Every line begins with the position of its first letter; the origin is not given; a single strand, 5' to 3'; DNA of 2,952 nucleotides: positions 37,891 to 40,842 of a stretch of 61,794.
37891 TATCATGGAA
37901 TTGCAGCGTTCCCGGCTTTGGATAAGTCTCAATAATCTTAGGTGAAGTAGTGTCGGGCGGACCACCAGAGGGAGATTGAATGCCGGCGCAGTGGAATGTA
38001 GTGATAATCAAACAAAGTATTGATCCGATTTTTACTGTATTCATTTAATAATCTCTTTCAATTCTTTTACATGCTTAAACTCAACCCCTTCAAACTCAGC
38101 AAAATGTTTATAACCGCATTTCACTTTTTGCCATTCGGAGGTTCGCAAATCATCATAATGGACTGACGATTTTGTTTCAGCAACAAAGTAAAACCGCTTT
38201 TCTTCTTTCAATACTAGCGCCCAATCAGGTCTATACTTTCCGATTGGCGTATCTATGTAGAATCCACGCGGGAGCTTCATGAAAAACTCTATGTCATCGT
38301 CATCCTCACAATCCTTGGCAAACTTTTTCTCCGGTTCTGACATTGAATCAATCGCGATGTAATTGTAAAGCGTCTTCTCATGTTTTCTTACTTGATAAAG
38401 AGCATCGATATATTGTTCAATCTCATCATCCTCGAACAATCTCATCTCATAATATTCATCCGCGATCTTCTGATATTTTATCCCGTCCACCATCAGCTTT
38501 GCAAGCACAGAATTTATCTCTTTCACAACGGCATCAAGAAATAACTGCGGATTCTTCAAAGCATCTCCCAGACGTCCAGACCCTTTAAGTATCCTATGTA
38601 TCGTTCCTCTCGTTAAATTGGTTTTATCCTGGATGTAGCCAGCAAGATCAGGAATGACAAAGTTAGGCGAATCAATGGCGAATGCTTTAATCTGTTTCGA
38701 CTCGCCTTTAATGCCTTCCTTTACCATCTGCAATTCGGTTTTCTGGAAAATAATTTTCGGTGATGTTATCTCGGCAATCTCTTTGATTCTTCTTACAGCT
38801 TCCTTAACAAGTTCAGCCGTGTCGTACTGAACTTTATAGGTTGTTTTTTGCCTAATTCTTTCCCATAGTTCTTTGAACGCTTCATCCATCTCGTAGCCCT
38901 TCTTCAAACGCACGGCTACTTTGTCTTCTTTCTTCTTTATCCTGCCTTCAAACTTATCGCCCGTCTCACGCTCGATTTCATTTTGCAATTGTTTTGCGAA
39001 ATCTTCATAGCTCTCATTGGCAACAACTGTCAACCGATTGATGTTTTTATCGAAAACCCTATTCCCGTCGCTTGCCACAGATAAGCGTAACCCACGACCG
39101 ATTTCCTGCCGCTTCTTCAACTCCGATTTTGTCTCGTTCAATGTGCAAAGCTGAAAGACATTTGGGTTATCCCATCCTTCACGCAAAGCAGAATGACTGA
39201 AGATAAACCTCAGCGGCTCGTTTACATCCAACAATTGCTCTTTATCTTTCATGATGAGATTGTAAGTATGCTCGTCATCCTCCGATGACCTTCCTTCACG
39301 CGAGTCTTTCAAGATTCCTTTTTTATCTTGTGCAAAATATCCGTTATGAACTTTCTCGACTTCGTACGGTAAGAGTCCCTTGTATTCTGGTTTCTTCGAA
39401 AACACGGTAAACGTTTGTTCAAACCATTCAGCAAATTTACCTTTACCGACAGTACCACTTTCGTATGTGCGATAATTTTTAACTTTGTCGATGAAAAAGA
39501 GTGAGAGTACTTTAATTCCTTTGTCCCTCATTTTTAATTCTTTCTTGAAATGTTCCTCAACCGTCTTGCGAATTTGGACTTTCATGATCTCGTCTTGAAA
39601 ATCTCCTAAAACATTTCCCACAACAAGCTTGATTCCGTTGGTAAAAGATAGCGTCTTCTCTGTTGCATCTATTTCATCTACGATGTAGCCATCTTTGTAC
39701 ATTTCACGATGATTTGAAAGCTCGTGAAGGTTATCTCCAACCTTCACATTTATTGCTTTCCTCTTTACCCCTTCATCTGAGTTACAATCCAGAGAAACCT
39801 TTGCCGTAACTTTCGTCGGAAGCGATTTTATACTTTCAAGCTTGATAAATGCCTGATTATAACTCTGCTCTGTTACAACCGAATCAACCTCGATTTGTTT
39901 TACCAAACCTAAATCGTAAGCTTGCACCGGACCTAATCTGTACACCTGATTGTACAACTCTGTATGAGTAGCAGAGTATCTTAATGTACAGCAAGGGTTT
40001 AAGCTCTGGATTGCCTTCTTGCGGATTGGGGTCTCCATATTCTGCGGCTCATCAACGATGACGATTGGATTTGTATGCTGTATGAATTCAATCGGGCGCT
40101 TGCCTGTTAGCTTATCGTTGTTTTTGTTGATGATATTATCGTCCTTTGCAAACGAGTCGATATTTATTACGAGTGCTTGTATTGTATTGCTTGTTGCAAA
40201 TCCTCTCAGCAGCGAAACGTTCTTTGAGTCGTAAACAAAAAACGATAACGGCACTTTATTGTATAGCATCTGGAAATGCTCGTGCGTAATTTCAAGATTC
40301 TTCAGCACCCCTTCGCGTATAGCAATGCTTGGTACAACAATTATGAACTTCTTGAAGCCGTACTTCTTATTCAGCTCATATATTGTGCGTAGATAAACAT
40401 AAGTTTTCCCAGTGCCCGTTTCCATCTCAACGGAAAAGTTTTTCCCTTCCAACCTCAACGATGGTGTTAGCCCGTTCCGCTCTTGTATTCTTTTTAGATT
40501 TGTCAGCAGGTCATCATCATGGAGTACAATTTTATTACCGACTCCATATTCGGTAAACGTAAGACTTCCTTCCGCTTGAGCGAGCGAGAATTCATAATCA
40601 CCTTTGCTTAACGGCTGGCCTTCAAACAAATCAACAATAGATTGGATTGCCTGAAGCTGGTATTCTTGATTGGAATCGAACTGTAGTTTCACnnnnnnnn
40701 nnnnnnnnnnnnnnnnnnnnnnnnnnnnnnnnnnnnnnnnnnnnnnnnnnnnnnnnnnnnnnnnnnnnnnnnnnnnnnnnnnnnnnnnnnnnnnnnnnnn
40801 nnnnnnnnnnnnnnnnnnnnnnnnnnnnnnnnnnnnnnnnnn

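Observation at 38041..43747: Type III RM operon with a DinD homologue inserted between mod and res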

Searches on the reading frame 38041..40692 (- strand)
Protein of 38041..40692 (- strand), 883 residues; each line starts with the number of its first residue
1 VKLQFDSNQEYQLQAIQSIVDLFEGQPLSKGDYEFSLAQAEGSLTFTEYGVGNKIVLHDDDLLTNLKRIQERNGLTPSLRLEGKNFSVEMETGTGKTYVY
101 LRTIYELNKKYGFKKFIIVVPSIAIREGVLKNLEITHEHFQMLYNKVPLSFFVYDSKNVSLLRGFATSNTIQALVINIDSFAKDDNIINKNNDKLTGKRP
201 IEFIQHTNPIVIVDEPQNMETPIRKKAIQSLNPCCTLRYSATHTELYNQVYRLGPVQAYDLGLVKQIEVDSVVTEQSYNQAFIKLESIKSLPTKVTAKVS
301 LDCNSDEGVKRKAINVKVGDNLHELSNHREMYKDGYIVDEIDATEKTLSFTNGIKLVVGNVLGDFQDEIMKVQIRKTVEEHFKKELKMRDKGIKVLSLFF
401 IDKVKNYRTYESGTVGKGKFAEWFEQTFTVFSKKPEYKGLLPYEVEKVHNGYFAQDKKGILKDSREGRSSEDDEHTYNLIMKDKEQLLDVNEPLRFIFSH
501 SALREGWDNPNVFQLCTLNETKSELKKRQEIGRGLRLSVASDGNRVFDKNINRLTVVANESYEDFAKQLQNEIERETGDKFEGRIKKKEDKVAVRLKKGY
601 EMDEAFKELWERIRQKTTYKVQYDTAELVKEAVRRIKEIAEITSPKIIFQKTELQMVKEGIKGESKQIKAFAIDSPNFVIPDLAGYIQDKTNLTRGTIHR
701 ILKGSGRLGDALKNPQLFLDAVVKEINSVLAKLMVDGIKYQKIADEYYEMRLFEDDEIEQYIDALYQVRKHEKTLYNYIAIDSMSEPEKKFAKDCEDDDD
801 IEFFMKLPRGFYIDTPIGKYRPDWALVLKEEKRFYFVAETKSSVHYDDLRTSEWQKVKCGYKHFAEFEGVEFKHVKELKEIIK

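Call 3: search_protein_families(library=pfam, proteins=[window:38041-40692:-])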
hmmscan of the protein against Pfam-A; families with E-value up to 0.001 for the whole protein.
window:38041-40692:- (883 aa): 3 families
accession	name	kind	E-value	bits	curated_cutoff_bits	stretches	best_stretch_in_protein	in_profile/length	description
PF19778.5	RE_endonuc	-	2.3e-33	114.7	23.4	1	772-877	1-107/108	Endonuclease domain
PF04851.21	ResIII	-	1.4e-15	58.1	22.5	1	10-243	6-162/164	Type III restriction enzyme, res subunit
PF00270.35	DEAD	-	1.8e-08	34.7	26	1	81-244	12-161/167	DEAD/DEAH box helicase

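Call 4: search_protein_families(library=ncbifam, proteins=[window:38041-40692:-])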
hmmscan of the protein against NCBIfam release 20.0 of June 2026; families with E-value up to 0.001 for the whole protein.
window:38041-40692:- (883 aa): 2 families
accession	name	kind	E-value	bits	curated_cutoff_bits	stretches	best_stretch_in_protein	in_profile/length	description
NF012027.0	PRK15483.1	equivalog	3.3e-96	323.2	564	2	1-579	1-586/986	type III restriction-modification system endonuclease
NF046055.1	restr_BPTD_3080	equivalog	6.3e-06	24.4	800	1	425-844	503-924/970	BPTD_3080 family restriction endonuclease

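Call 8: search_protein_families(library=padloc, proteins=[window:38041-40692:-], max_evalue=0.01)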
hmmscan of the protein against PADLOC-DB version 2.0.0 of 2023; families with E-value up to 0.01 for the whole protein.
window:38041-40692:- (883 aa): 7 families
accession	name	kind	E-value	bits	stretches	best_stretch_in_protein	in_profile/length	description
PDLC03647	REase_III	-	2.5e-300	997.1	2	1-581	1-594/989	Type III restriction enzyme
PDLC03649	REase_III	-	7.6e-93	310.1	2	1-577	3-577/973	Type III restriction enzyme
PDLC03650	REase_III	-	2.2e-09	34.3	1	487-542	371-426/898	Type III restriction enzyme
PDLC03648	REase_III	-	1e-07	28.5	1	497-571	314-385/871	Type III restriction enzyme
PDLC01439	typeIV_DinG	-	0.00071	16.3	1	82-134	33-81/575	CAS-IV-A; associated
PDLC01763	Cas3b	-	0.00083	16.2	1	84-134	264-314/762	-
PDLC04140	mad8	-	0.001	16.7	0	91-163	35-101/314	mads_8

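Call 46: find_related_loci(query=window:38041-40692:-, collection=metagenome_contigs, flank=6000)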
Query window:38041-40692:- (883 aa) in metagenome_contigs; peptide patterns used: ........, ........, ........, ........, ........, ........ (x = any residue, [..] = any of these).
600 stretches matched a pattern (row limit reached: there are more); 589 encode a relative of the query (tblastn E <= 1e-3); the best 80 are kept; 80 distinct loci.
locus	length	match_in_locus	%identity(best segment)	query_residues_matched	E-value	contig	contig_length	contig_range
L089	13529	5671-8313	71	1-881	0e+0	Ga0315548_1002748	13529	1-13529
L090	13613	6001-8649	71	1-883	0e+0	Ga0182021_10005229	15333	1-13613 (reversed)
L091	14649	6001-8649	67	1-883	0e+0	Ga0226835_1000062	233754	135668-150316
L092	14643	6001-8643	72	1-881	0e+0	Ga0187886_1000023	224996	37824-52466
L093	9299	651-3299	67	1-883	0e+0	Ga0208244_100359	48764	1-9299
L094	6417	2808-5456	67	1-883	0e+0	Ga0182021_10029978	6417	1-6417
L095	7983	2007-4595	68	1-863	0e+0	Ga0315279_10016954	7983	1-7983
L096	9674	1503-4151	66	1-883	0e+0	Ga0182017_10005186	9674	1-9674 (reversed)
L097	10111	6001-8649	64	1-882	0e+0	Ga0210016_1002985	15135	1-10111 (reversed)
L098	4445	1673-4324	63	1-882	0e+0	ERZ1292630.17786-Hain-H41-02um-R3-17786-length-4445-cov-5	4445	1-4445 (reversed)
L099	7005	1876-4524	64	1-882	0e+0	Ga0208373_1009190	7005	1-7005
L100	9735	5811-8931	64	1-873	0e+0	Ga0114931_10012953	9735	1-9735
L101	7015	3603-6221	64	1-873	0e+0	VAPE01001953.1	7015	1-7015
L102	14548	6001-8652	64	1-882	0e+0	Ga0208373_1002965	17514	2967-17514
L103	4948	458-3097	63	1-881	0e+0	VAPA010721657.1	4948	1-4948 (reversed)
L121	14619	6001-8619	60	1-881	0e+0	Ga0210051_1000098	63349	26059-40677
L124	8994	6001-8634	61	1-881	0e+0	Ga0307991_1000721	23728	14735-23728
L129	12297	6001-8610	61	1-873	0e+0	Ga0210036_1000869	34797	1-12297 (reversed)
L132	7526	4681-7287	61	1-873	0e+0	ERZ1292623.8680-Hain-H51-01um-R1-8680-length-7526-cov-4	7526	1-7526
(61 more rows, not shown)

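Call 51: search_protein_families(library=pfam, alignment_id=A4, max_evalue=0.001)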
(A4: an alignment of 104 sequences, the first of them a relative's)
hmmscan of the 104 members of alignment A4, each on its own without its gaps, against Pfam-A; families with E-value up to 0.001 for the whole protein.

A. member 1, L089:3008-5662:+ (884 aa): 6 families
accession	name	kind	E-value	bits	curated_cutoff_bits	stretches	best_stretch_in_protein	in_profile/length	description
PF02463.25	SMC_N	-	1e-15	58.2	40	1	87-720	2-208/220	RecF/RecN/SMC N terminal domain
PF13476.12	AAA_23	-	2.8e-12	48.2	27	1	89-341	1-198/201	AAA domain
PF13304.12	AAA_21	-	1.1e-07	32.7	27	0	556-709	220-298/304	AAA domain, putative AbiEii toxin, Type IV TA system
PF13166.12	AAA_13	-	0.00013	21.3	36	1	100-139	8-47/713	AAA domain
PF13514.12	AAA_27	-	0.00082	19.5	22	0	87-130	3-48/206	AAA domain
PF13555.12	AAA_29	-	0.00088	19.4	27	0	94-133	8-47/61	P-loop containing region of AAA domain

B. families by the number of members that match (of 104 scanned): 74 families (the first 25 are shown)
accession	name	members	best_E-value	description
PF13749.12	HATPase_c_4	12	3.4e-23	Putative ATP-dependent DNA helicase recG C-terminal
PF04326.19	SLFN_AlbA_2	12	1.2e-22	Schlafen, AlbA_2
PF13304.12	AAA_21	10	9.8e-34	AAA domain, putative AbiEii toxin, Type IV TA system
PF02463.25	SMC_N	9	1e-15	RecF/RecN/SMC N terminal domain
PF17761.7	DUF1016_N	6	2.7e-44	DUF1016 N-terminal domain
PF06250.17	YhcG_C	5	2.5e-63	YhcG PDDEXK nuclease domain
PF02384.22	N6_Mtase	5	6.4e-24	N-6 DNA Methylase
PF07669.17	Eco57I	5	1.1e-21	Eco57I restriction-modification methylase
PF20473.4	MmeI_Mtase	5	6.5e-14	MmeI, DNA-methyltransferase domain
PF13476.12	AAA_23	5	2.8e-12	AAA domain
PF02498.22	Bro-N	5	5.4e-12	BRO family, N-terminal domain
PF13238.12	AAA_18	5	2.5e-05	AAA domain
PF00004.35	AAA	4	4.8e-31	ATPase family associated with various cellular activities (AAA)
PF00082.27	Peptidase_S8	4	2e-17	Subtilase family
PF20720.3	nSTAND3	4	1.4e-07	Novel STAND NTPase 3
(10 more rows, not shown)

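Call 52: search_protein_families(library=padloc, alignment_id=A4, max_evalue=0.00001)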
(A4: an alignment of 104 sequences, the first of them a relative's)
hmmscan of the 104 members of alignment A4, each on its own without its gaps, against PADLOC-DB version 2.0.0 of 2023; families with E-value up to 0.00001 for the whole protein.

A. member 1, L089:3008-5662:+ (884 aa): 19 families
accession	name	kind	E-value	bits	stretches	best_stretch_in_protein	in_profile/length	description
PDLC03859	LmuB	-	5.4e-24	83.3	1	86-713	4-588/611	-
PDLC03865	LmuB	-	1.2e-23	81.4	2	88-171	4-94/1007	-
PDLC04135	mad3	-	4.4e-15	54.1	1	86-716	1-329/374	mads_3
PDLC02335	AbiLi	-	9.7e-14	49.1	1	78-294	41-210/326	AbiLi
PDLC03868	LmuB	-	2.1e-12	44.2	0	88-136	7-56/1035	-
PDLC03863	LmuB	-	4.4e-12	43.5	2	170-444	138-389/610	-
PDLC00278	PtuA1|PtuA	-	2.1e-11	41.8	1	86-145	2-58/436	AAA ATPase domain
PDLC03861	LmuB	-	4.1e-11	39.6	1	87-152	210-275/1213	-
PDLC00271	PtuA1|PtuA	-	2e-08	32.2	1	87-230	3-128/421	AAA ATPase domain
PDLC02747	PbeC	-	2.4e-08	31.3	0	87-148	3-66/632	PbeC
PDLC02980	AriA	-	2.2e-07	29.1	0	110-167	1-63/304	-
PDLC00090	GajA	-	4.7e-07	26.9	0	86-129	2-45/659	AAA ATPase domain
PDLC03860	LmuB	-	5.7e-07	26.4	0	101-129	19-47/565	-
PDLC04178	HEC-01A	-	7.6e-07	26.5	0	108-130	28-50/399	-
PDLC02730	PbeC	-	2.4e-06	24.6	0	461-620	391-545/651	PbeC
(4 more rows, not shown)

B. families by the number of members that match (of 104 scanned): 477 families (the first 25 are shown)
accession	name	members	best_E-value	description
PDLC02394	pAgo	12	2.3e-19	-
PDLC04135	mad3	11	1.7e-18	mads_3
PDLC02402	Aga_SIR2-PNTD1-PNTD2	11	3.8e-12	Class I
PDLC02418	Aga_SIR2-Kinase-PNTD1-PNTD2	10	3.4e-10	Class I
PDLC02208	Ppl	7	3.4e-38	-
PDLC04678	PDC-M49A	7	7.4e-13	-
PDLC04807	PDC-S02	6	1.4e-147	-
PDLC04831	PDC-S02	6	2.6e-146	-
PDLC04795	PDC-S02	6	3.1e-140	-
PDLC04810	PDC-S02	6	9.1e-130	-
PDLC04820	PDC-S02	6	6.4e-120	-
PDLC04803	PDC-S02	6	2.2e-102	-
PDLC04827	PDC-S02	6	2e-84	-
PDLC04826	PDC-S02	6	1.6e-81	-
PDLC04802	PDC-S02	6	1.4e-73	-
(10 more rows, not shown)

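Call 90: search_protein_families(library=pfam, proteins=[L121:2214-4823:+, L121:4805-6004:+, L129:2260-3243:+, L129:3245-6004:+, L100:2115-5156:+, L100:5149-5805:+, L132:1700-3142:+, L132:3142-4665:+, L124:2392-4251:+, L124:4244-5995:+], max_evalue=0.0001)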
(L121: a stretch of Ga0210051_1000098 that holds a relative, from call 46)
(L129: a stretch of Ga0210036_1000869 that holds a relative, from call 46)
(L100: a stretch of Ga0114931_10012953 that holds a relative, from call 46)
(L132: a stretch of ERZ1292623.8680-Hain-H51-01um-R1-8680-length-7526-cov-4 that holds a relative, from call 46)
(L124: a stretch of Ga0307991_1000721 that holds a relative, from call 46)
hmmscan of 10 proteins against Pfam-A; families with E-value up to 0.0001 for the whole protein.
L121:2214-4823:+ (869 aa): 0 families

L121:4805-6004:+ (399 aa): 2 families
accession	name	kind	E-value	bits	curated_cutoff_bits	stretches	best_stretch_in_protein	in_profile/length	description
PF04326.19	SLFN_AlbA_2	-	3.9e-20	73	25.3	1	19-140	1-117/118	Schlafen, AlbA_2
PF13749.12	HATPase_c_4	-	1.3e-10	41.5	26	1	310-374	2-68/89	Putative ATP-dependent DNA helicase recG C-terminal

L129:2260-3243:+ (327 aa): 2 families
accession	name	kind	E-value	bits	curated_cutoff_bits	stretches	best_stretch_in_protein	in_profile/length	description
PF00004.35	AAA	-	1.8e-30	106.5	21.2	1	117-240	1-128/131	ATPase family associated with various cellular activities (AAA)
PF20720.3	nSTAND3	-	3.8e-06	27.1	27.2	1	113-203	16-94/155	Novel STAND NTPase 3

L129:3245-6004:+ (919 aa): 1 family
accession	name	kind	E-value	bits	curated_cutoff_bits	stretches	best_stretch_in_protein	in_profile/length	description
PF00082.27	Peptidase_S8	-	2.4e-16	60.3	21.8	1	367-741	3-281/288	Subtilase family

L100:2115-5156:+ (1013 aa): 3 families
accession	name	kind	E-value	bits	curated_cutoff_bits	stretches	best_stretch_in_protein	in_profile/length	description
PF02384.22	N6_Mtase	-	1e-18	68.2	20.4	1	295-616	5-272/311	N-6 DNA Methylase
PF07669.17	Eco57I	-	3.1e-16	60.4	25.3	1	388-553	1-166/171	Eco57I restriction-modification methylase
PF20473.4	MmeI_Mtase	-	1.3e-10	41.3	27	1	343-527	19-202/259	MmeI, DNA-methyltransferase domain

L100:5149-5805:+ (218 aa): 0 families

L132:1700-3142:+ (480 aa): 1 family
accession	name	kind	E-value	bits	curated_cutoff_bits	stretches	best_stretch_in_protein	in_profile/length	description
PF13676.11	TIR_2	-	1.8e-13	51.5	28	1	17-147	1-121/122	TIR domain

L132:3142-4665:+ (507 aa): 0 families

L124:2392-4251:+ (619 aa): 6 families
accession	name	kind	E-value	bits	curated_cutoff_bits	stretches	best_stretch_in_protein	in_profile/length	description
PF13175.12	AAA_15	-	1.7e-33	117.2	32.1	1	1-375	1-374/374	AAA ATPase domain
PF20469.4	OLD-like_TOPRIM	-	1e-17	64.9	23.2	1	424-490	1-67/67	Overcoming lysogenization defect protein-like, TOPRIM domain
PF13304.12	AAA_21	-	9e-10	39.5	27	1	24-374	1-302/304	AAA domain, putative AbiEii toxin, Type IV TA system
PF13476.12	AAA_23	-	1.1e-07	33.1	27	1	5-260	1-200/201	AAA domain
PF11398.14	DUF2813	-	1.5e-05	25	21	1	1-54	1-54/372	Protein of unknown function (DUF2813)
PF02463.25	SMC_N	-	1.6e-05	24.9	40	1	2-387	1-212/220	RecF/RecN/SMC N terminal domain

L124:4244-5995:+ (583 aa): 3 families
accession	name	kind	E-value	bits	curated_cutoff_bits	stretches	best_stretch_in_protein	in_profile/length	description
PF00580.27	UvrD-helicase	-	9.9e-28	98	23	1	7-268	16-256/271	UvrD/REP helicase N-terminal domain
PF13245.12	AAA_19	-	1.9e-13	51.2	25.1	1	7-267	14-133/134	AAA domain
PF01443.25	Viral_helicase1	-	1.2e-05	25.7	21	0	468-561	135-226/228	Viral superfamily 1 RNA helicase core domain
